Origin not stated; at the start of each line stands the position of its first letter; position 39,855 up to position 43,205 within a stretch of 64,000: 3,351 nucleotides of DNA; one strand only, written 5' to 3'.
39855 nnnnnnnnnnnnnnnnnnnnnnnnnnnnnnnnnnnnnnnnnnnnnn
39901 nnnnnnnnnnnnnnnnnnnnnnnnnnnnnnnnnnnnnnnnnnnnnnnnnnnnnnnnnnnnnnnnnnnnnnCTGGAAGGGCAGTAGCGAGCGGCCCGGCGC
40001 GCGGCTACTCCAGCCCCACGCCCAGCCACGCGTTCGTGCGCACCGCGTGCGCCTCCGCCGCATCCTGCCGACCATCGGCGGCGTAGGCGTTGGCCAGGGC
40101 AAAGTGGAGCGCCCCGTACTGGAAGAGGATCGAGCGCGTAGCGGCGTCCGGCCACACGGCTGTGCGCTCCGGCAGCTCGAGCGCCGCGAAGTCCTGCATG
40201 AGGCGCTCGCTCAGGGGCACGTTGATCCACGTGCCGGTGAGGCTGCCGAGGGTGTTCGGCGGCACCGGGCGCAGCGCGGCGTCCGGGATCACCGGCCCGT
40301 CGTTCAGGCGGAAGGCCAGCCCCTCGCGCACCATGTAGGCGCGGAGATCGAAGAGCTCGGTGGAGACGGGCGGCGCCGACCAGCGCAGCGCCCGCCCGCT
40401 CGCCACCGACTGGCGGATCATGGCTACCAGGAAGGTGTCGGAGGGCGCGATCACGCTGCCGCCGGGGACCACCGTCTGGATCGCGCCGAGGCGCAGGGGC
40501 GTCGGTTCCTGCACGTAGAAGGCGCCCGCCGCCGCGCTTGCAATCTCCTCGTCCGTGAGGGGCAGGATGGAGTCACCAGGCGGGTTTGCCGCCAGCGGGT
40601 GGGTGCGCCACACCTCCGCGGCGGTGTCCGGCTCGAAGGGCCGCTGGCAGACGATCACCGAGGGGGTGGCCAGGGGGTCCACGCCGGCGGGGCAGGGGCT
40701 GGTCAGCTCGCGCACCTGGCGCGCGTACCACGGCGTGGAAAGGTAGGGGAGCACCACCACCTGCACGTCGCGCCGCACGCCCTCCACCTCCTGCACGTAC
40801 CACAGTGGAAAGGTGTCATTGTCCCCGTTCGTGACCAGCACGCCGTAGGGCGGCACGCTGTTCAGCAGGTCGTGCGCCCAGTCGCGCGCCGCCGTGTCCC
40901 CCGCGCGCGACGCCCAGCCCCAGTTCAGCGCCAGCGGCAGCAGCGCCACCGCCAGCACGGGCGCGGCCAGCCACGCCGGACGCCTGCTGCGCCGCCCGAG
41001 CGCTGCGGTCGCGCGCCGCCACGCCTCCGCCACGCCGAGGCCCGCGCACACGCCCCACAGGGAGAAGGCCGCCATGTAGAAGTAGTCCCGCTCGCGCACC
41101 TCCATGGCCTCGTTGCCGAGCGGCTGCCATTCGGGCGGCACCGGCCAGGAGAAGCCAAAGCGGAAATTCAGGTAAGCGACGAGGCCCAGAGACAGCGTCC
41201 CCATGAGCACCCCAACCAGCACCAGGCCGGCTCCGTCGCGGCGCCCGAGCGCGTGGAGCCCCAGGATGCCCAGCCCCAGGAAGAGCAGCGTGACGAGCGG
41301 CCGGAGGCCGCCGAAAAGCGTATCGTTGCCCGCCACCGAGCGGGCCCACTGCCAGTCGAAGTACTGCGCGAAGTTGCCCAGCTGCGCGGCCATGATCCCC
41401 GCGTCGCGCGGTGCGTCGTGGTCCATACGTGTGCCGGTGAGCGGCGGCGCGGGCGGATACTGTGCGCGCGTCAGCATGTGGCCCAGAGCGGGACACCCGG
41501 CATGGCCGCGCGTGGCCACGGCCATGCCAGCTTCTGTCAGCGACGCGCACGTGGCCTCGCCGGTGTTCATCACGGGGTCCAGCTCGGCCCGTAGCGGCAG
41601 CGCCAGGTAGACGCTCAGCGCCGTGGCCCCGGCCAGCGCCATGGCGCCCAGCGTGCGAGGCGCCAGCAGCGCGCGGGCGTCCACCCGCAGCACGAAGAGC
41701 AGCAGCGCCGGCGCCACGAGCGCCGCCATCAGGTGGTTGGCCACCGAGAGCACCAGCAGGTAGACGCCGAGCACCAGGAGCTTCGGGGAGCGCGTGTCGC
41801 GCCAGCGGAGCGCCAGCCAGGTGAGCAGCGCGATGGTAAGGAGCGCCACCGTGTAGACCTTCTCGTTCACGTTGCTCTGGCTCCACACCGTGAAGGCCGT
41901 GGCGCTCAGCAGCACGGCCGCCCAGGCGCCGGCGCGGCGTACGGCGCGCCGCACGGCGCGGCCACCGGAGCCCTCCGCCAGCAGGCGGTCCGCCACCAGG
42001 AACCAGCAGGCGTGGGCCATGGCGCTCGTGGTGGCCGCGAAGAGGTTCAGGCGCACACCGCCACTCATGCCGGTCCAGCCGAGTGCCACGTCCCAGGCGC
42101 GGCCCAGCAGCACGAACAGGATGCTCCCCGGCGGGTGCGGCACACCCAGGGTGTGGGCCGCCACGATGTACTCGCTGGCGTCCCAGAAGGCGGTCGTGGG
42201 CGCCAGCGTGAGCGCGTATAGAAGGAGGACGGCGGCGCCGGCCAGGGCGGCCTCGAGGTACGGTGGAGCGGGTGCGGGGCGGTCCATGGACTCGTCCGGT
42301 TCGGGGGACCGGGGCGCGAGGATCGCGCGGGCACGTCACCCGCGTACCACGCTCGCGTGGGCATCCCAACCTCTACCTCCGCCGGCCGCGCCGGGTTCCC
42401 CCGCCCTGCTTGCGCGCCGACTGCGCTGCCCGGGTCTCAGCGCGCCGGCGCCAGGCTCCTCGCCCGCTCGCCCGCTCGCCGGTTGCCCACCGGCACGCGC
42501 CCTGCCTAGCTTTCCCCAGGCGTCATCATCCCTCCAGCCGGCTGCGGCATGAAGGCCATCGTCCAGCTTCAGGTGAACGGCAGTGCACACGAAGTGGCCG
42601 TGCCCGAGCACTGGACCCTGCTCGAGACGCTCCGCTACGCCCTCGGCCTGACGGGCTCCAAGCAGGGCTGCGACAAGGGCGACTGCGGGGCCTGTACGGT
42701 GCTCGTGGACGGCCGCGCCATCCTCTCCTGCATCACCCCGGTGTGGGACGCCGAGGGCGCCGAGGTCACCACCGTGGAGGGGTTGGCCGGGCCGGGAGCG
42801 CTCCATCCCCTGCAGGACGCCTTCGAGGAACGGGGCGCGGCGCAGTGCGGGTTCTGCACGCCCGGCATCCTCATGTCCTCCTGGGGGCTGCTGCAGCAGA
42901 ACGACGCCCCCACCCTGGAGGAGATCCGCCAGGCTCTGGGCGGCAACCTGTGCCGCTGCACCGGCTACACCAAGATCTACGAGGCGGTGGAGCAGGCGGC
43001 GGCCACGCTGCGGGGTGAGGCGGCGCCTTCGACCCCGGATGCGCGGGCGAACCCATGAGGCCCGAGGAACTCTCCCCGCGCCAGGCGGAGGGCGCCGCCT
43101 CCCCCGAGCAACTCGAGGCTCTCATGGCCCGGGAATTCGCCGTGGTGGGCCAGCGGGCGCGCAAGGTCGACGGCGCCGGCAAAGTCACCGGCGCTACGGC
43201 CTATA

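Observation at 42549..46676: The molybdenum hydroxylase has the 4-hydroxybenzoyl-CoA-reductase gene order and the extra Cys4 insertion in its FAD subunit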

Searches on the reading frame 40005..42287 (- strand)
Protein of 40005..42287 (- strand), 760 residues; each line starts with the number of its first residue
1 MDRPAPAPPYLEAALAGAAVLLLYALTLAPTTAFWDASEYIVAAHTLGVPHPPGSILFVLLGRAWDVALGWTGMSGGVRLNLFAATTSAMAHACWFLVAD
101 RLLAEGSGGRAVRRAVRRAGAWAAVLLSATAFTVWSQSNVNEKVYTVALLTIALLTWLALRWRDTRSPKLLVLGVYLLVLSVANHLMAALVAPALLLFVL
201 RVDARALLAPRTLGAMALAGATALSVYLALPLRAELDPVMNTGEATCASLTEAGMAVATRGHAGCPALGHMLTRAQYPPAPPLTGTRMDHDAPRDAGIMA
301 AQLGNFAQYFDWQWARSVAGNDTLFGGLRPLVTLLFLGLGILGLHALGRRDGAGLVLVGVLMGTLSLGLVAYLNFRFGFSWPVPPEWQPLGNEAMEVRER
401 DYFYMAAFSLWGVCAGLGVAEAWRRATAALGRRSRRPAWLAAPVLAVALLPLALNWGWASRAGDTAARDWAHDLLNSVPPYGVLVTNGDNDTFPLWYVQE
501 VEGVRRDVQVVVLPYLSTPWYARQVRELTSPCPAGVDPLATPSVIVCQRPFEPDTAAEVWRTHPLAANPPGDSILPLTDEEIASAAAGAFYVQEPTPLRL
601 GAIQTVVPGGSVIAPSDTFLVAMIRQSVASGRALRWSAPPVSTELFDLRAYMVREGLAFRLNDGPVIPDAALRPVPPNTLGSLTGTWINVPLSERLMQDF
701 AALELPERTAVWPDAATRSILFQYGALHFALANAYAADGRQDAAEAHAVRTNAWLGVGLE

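Call 9: search_protein_families(library=pfam, proteins=[window:40005-42287:-], max_evalue=0.001)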
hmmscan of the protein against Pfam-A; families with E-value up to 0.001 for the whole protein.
window:40005-42287:- (760 aa): 1 family
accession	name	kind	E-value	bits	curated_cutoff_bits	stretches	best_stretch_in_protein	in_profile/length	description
PF11028.14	TMEM260-like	-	1.7e-31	109.8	24.2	1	36-201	1-172/179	Protein O-mannosyl-transferase TMEM260-like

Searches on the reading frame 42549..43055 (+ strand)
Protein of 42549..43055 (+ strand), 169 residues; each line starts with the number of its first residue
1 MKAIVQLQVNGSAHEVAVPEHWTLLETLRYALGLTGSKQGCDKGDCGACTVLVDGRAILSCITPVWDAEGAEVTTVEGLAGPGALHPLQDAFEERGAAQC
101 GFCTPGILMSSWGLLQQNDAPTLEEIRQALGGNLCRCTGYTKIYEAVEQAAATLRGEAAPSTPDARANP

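Call 5: search_protein_families(library=ncbifam, proteins=[window:42549-43055:+], max_evalue=0.00001)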
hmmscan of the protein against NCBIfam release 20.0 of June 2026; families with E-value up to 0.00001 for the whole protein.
window:42549-43055:+ (169 aa): 11 families
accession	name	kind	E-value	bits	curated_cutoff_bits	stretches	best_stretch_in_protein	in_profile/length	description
TIGR03193.1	4hydroxCoAred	equivalog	4.8e-57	192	257.8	1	4-151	1-148/148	4-hydroxybenzoyl-CoA reductase subunit gamma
NF041020.1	glyceraldDH_gamma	equivalog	9.2e-55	184.7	290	1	4-155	12-163/164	glyceraldehyde dehydrogenase subunit gamma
NF045668.1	pterin_aldehy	equivalog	2.5e-52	178.1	1100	1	6-159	4-160/905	molybdopterin-dependent aldehyde oxidoreductase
NF043084.2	XdhC_XDHase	equivalog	2.1e-50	170.1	217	1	4-151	2-150/151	xanthine dehydrogenase subunit XdhC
TIGR03311.1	Se_dep_XDH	equivalog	5e-47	160.5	830.45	1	6-162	2-155/848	selenium-dependent xanthine dehydrogenase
TIGR02963.1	xanthine_xdhA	equivalog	1e-45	156.3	467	1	16-154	13-161/468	xanthine dehydrogenase small subunit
TIGR03198.1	pucE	equivalog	3.4e-45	153.2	254.3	1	2-151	1-149/151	xanthine dehydrogenase subunit E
NF008514.0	PRK11433.1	equivalog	6.7e-44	150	322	1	4-152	52-215/218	aldehyde dehydrogenase iron-sulfur subunit PaoA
NF007387.0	PRK09908.1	equivalog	6.6e-42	142.6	212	1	5-151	9-156/159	xanthine dehydrogenase iron sulfur-binding subunit XdhC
TIGR02969.1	mam_aldehyde_ox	subfamily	9.6e-32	109.4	1912.3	1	15-149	14-159/1330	aldehyde oxidase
TIGR03313.1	Se_sel_red_Mo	hypoth_equivalog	1.1e-10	39.9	1101.9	1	10-155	4-149/951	molybdopterin-dependent oxidoreductase Mo/Fe-S-binding subunit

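Call 7: search_solved_structures(query=window:42549-43055:+, max_evalue=1e-10, show_alignments=1)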
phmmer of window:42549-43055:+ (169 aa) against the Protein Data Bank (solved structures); distinct sequences matched with E-value up to 1e-10: 37.
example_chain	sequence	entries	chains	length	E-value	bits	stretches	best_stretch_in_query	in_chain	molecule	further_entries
1rm6_C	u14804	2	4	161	1.6e-50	174.5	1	1-153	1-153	4-hydroxybenzoyl-CoA reductase gamma subunit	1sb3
5y6q_A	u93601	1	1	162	3.4e-46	160.5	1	5-158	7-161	Aldehyde oxidase small subunit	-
4zoh_C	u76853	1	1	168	6.3e-46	159.6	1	3-154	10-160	Putative oxidoreductase iron-sulfur subunit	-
1ffu_A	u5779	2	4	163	4.2e-45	156.9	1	2-156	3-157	CUTS, IRON-SULFUR PROTEIN OF CARBON MONOXIDE DEHYDROGENASE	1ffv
1dgj_A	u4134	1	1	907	3.6e-42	147.3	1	7-158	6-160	ALDEHYDE OXIDOREDUCTASE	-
1n5w_A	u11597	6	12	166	8.2e-42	146.2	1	2-156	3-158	Carbon monoxide dehydrogenase small chain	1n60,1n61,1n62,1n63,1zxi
1t3q_A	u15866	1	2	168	2.7e-40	141.2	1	7-152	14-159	quinoline 2-oxidoreductase small subunit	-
1sij_A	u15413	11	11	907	1.6e-39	138.7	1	7-158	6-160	Aldehyde oxidoreductase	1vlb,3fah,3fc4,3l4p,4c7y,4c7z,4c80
8uem_C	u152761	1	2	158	2.9e-39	137.9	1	5-158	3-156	[2Fe-2S] binding domain protein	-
3hrd_D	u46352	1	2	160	3.6e-39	137.6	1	3-152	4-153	Nicotinate dehydrogenase small FeS subunit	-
5g5g_A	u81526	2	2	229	9.1e-38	133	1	6-155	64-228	PUTATIVE XANTHINE DEHYDROGENASE YAGT IRON-SULFUR-BINDING SUBUNIT | Aldehyde oxidoreductase iron-sulfur-binding subunit PaoA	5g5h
8gy3_B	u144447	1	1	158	1.1e-34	123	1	6-153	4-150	Small subunit of aldehyde dehydrogenase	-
7dqx_C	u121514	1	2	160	2.6e-33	118.5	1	6-149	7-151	6-hydroxypseudooxynicotine dehydrogenase complex subunit beta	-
3etr_A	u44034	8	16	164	8.3e-32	113.6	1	17-146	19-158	Xanthine dehydrogenase/oxidase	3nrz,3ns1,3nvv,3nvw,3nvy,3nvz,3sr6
3eub_A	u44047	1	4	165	8.3e-32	113.6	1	17-146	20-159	Xanthine dehydrogenase/oxidase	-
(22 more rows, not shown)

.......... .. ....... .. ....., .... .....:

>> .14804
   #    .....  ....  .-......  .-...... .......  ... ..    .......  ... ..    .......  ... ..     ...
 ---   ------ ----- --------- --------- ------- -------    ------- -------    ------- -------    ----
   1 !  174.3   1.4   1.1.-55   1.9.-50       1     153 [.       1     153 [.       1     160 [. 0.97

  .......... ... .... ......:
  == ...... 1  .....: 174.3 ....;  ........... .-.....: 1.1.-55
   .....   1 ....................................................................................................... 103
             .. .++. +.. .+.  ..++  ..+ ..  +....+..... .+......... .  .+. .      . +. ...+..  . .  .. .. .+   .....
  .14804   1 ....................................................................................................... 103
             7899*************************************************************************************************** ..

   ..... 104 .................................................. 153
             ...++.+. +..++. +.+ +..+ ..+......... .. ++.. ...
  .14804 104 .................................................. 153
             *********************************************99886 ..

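Call 10: search_protein_families(library=pfam, proteins=[window:42549-43055:+], max_evalue=0.001)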
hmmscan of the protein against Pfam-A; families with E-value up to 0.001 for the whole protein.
window:42549-43055:+ (169 aa): 3 families
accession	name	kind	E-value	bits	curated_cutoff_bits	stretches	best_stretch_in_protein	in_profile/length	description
PF01799.25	Fer2_2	-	8e-31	106.4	30.3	1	75-148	1-75/75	[2Fe-2S] binding domain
PF00111.32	Fer2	-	1.5e-08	34.9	21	1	8-68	2-62/77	2Fe-2S iron-sulfur cluster binding domain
PF13085.11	Fer2_3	-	1.7e-06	28.4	27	1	38-79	49-89/107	2Fe-2S iron-sulfur cluster binding domain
